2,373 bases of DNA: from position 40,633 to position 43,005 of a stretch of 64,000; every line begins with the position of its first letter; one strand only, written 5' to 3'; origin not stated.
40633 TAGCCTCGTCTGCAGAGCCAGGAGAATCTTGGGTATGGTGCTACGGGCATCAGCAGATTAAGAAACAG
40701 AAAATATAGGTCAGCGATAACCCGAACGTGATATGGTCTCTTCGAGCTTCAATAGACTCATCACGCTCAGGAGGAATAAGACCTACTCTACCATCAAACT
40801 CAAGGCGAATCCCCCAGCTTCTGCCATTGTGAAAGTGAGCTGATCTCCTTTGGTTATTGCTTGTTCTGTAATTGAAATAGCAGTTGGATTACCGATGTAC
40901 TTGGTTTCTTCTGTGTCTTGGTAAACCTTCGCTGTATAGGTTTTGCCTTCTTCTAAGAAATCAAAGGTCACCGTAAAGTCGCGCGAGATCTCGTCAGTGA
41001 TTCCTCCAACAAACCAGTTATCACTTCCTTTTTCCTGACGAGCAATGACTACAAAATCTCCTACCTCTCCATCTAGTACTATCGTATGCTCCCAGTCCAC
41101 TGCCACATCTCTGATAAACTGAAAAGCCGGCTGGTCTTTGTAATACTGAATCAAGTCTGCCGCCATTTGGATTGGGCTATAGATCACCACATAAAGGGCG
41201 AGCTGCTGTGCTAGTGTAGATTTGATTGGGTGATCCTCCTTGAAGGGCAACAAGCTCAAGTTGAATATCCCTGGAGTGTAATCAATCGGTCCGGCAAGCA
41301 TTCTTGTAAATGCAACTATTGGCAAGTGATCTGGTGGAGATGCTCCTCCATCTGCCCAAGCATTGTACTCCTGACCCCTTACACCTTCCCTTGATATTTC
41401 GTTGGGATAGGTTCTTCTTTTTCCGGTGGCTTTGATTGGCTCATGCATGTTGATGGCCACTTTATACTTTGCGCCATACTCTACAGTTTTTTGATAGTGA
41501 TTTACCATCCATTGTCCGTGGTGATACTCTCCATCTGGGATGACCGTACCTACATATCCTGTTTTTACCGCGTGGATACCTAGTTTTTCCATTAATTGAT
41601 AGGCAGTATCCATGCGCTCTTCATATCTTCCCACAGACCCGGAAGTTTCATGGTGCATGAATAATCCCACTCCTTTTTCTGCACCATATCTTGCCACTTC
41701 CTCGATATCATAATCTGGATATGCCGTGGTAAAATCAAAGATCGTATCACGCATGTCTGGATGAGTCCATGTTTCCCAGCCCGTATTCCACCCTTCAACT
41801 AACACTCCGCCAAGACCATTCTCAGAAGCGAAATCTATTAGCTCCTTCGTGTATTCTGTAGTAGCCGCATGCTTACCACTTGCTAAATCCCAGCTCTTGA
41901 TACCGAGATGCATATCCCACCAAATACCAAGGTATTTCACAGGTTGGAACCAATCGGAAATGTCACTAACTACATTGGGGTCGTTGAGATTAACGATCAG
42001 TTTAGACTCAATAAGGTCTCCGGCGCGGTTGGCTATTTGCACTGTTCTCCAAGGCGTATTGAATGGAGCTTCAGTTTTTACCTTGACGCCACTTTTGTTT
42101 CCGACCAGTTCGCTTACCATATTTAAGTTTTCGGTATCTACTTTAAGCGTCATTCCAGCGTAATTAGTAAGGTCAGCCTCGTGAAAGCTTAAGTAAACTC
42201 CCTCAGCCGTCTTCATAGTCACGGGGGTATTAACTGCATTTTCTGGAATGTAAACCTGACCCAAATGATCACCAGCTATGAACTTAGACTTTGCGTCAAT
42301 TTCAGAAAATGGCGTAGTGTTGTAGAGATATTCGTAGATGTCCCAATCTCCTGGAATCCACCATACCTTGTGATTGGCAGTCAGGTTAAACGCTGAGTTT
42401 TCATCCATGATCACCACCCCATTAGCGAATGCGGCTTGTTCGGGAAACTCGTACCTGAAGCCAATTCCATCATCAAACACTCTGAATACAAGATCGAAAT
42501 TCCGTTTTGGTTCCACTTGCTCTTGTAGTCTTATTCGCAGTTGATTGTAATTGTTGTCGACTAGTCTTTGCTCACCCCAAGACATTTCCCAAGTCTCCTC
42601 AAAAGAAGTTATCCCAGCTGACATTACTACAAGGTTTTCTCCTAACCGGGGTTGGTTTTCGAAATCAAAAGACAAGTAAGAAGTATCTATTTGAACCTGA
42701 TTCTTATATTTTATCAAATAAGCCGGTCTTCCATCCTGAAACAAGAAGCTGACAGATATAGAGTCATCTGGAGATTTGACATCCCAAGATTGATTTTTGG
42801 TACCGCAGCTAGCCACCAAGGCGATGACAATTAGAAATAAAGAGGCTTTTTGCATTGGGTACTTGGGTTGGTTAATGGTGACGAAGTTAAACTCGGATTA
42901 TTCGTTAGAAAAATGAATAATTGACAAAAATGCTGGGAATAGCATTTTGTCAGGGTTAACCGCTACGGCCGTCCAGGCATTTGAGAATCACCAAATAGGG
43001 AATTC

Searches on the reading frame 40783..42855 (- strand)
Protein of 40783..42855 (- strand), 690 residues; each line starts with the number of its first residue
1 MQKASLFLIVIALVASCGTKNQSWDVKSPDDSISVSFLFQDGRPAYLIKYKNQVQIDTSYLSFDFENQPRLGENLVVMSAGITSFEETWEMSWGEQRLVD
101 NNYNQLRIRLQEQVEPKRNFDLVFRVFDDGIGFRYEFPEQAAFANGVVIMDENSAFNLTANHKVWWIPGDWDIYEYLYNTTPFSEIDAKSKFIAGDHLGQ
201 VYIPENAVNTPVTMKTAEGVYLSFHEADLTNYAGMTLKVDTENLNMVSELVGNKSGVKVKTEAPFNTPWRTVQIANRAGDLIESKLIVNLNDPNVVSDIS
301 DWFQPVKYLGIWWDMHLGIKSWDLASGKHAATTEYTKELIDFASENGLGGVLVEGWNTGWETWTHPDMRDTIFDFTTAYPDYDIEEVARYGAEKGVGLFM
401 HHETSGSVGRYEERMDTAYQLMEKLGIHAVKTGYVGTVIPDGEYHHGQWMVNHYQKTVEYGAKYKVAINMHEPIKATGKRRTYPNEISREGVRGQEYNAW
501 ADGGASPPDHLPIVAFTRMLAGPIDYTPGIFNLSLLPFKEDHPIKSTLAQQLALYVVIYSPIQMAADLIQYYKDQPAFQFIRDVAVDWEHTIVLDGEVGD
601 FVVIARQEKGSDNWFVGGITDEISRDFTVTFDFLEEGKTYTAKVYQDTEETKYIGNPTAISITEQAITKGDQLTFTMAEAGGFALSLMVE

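Call 20: search_protein_families(library=ncbifam, proteins=[window:40783-42855:-], max_evalue=0.00001)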
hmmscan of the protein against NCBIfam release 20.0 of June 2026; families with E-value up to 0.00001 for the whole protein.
window:40783-42855:- (690 aa): 1 family
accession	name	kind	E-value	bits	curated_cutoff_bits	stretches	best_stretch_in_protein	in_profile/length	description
NF053844.1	RetAlphGalacBctrd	equivalog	6.2e-81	272.5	800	1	5-687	4-661/662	retaining alpha-galactosidase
